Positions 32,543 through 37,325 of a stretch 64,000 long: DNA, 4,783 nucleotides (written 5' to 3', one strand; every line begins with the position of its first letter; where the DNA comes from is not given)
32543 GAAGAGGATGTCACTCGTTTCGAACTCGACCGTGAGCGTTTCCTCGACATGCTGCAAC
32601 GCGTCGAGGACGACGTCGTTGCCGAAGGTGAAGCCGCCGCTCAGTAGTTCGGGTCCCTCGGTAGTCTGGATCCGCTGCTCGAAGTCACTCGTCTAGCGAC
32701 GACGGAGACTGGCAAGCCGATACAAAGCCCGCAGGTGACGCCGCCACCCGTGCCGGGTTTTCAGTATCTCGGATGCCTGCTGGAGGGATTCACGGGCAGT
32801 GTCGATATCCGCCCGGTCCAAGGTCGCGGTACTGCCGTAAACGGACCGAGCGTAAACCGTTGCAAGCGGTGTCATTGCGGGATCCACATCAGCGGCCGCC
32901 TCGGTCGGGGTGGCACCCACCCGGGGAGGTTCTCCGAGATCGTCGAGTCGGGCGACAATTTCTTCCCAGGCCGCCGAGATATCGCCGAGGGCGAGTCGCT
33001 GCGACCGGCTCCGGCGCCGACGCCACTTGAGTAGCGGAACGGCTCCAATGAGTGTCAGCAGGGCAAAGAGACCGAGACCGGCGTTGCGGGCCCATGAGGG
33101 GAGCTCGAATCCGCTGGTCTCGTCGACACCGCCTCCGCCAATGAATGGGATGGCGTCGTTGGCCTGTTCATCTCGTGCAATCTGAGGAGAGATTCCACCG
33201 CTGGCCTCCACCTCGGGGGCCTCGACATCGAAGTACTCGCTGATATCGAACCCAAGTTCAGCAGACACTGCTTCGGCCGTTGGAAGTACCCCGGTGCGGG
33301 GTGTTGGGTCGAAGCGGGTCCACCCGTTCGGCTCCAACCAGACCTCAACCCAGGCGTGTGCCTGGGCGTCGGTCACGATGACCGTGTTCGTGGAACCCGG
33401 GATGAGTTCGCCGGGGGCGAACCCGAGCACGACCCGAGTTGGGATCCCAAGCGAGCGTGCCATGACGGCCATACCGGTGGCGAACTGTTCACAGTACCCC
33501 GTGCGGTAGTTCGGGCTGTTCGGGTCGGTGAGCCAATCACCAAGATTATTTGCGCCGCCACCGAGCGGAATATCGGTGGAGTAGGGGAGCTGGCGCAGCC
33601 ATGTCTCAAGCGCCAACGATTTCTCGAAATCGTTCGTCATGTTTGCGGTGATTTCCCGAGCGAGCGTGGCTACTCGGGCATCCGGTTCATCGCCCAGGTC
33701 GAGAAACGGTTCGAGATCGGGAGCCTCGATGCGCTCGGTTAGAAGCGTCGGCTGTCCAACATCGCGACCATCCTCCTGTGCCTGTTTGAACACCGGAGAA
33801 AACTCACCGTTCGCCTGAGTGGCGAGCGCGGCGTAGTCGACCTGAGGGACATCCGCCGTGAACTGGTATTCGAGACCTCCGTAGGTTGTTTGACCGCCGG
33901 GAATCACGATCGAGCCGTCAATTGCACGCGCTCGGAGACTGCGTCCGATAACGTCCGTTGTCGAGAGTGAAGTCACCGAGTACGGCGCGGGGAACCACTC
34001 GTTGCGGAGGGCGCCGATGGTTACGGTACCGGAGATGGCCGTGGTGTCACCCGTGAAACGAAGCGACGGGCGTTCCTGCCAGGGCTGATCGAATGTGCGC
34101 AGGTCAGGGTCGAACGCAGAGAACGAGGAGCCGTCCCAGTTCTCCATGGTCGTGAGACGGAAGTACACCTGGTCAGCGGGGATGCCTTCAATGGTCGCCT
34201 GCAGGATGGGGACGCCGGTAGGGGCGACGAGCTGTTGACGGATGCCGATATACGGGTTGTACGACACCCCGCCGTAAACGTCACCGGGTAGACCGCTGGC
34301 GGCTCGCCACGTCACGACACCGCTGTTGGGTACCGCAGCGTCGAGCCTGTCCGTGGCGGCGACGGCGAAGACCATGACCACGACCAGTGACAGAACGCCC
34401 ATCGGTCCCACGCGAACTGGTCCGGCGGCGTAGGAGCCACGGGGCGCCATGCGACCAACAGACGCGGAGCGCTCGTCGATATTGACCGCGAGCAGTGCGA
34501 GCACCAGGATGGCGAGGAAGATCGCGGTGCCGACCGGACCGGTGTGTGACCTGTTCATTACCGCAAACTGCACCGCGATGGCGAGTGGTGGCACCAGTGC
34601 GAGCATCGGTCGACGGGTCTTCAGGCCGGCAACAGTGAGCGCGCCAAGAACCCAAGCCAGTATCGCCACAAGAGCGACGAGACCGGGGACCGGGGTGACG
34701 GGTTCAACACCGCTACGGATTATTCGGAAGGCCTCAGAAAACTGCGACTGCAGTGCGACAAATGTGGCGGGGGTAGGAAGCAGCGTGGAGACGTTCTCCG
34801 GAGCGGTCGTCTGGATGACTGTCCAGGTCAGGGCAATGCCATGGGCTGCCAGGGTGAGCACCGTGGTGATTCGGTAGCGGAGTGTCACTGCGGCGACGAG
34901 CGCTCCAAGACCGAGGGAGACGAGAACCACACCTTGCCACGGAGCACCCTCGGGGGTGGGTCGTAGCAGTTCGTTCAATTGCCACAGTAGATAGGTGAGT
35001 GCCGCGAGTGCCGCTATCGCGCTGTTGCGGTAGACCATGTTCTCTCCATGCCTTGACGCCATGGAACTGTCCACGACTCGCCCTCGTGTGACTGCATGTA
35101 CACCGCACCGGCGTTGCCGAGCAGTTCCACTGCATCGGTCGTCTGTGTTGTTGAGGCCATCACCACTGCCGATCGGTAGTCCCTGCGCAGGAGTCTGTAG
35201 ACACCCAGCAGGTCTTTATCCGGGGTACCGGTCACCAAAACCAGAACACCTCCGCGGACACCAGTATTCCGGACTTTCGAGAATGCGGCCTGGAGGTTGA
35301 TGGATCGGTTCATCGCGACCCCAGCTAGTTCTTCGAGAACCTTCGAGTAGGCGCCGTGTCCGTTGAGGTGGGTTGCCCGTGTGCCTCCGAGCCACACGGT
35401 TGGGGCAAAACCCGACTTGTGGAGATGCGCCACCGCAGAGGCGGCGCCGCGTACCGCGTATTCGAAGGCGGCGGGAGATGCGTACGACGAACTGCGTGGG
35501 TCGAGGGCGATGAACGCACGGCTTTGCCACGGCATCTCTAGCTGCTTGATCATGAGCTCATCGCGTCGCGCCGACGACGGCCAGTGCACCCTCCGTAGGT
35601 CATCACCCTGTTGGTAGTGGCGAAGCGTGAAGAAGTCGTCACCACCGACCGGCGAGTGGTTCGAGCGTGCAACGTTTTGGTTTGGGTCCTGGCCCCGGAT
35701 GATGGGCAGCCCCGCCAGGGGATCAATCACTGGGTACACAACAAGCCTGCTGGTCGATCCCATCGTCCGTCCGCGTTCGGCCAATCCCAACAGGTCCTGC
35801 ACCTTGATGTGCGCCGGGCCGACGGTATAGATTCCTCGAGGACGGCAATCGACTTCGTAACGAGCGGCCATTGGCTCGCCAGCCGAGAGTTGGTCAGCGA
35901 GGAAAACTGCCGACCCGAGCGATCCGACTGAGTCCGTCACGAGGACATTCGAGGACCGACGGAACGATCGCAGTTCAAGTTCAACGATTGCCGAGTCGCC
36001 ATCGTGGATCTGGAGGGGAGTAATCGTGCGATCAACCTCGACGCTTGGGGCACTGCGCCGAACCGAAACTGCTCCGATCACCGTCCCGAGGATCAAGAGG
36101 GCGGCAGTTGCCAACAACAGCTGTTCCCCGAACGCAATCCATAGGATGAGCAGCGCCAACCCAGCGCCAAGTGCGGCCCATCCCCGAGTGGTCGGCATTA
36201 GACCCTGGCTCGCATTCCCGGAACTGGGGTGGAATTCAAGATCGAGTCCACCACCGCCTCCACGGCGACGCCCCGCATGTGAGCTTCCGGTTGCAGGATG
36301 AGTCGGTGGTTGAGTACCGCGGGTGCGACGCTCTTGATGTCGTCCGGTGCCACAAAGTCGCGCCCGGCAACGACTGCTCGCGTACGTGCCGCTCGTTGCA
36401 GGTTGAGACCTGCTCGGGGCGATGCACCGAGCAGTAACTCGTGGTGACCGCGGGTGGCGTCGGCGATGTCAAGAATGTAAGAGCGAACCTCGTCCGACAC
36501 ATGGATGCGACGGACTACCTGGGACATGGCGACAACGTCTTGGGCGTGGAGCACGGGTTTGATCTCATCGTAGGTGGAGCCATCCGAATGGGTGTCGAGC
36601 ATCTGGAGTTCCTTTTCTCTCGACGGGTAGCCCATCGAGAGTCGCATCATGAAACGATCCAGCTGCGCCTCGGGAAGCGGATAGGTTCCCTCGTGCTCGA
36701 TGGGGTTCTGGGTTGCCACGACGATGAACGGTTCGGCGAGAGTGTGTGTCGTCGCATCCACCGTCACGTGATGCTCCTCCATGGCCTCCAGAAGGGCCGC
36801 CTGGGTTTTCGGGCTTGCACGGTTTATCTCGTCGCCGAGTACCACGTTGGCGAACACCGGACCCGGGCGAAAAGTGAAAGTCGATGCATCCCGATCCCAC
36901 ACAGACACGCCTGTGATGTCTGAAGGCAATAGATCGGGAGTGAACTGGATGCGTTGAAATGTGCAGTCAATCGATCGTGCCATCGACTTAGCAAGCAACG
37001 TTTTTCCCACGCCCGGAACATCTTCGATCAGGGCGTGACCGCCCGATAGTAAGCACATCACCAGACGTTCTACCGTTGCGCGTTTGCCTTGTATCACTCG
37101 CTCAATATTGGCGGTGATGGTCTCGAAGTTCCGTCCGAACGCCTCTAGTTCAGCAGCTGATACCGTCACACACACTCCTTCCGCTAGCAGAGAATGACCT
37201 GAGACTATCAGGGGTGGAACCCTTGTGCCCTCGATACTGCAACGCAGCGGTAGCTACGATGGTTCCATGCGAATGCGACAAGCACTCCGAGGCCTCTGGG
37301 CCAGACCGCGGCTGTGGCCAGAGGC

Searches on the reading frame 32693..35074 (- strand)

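Call 75: search_protein_families(library=pfam, proteins=[window:32693-35074:-], max_evalue=0.00001)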
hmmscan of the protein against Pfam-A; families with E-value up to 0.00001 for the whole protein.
window:32693-35074:- (793 aa): 2 families
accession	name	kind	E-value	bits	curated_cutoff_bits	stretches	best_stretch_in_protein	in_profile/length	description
PF01841.26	Transglut_core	-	9.5e-23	81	23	1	470-590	2-108/108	Transglutaminase-like superfamily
PF11992.13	TgpA_N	-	1.8e-13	50.7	30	1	45-411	18-330/333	TgpA N-terminal domain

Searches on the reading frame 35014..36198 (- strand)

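Call 75: search_protein_families(library=pfam, proteins=[window:35014-36198:-], max_evalue=0.00001)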
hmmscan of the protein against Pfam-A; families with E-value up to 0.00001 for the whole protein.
window:35014-36198:- (394 aa): 1 family
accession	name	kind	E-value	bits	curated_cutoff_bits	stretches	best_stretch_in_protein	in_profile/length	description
PF01882.25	DUF58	-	1.3e-12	47.8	23.4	1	192-371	2-187/216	Protein of unknown function DUF58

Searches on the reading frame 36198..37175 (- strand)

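Call 75: search_protein_families(library=pfam, proteins=[window:36198-37175:-], max_evalue=0.00001)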
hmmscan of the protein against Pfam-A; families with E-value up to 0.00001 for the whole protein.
window:36198-37175:- (325 aa): 4 families
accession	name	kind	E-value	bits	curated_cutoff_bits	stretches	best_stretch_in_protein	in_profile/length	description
PF07726.17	AAA_3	-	2.3e-65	218.8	27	1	47-177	1-131/131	ATPase family associated with various cellular activities (AAA)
PF17863.7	AAA_lid_2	-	2e-21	75.9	22.7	1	240-311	2-73/74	AAA lid domain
PF07728.20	AAA_5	-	3e-13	50.4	22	1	54-175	8-139/139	AAA domain (dynein-related subfamily)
PF20030.5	bpMoxR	-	1e-06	28.4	27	1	18-193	4-178/205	MoxR domain in the MoxR-vWA-beta-propeller ternary systems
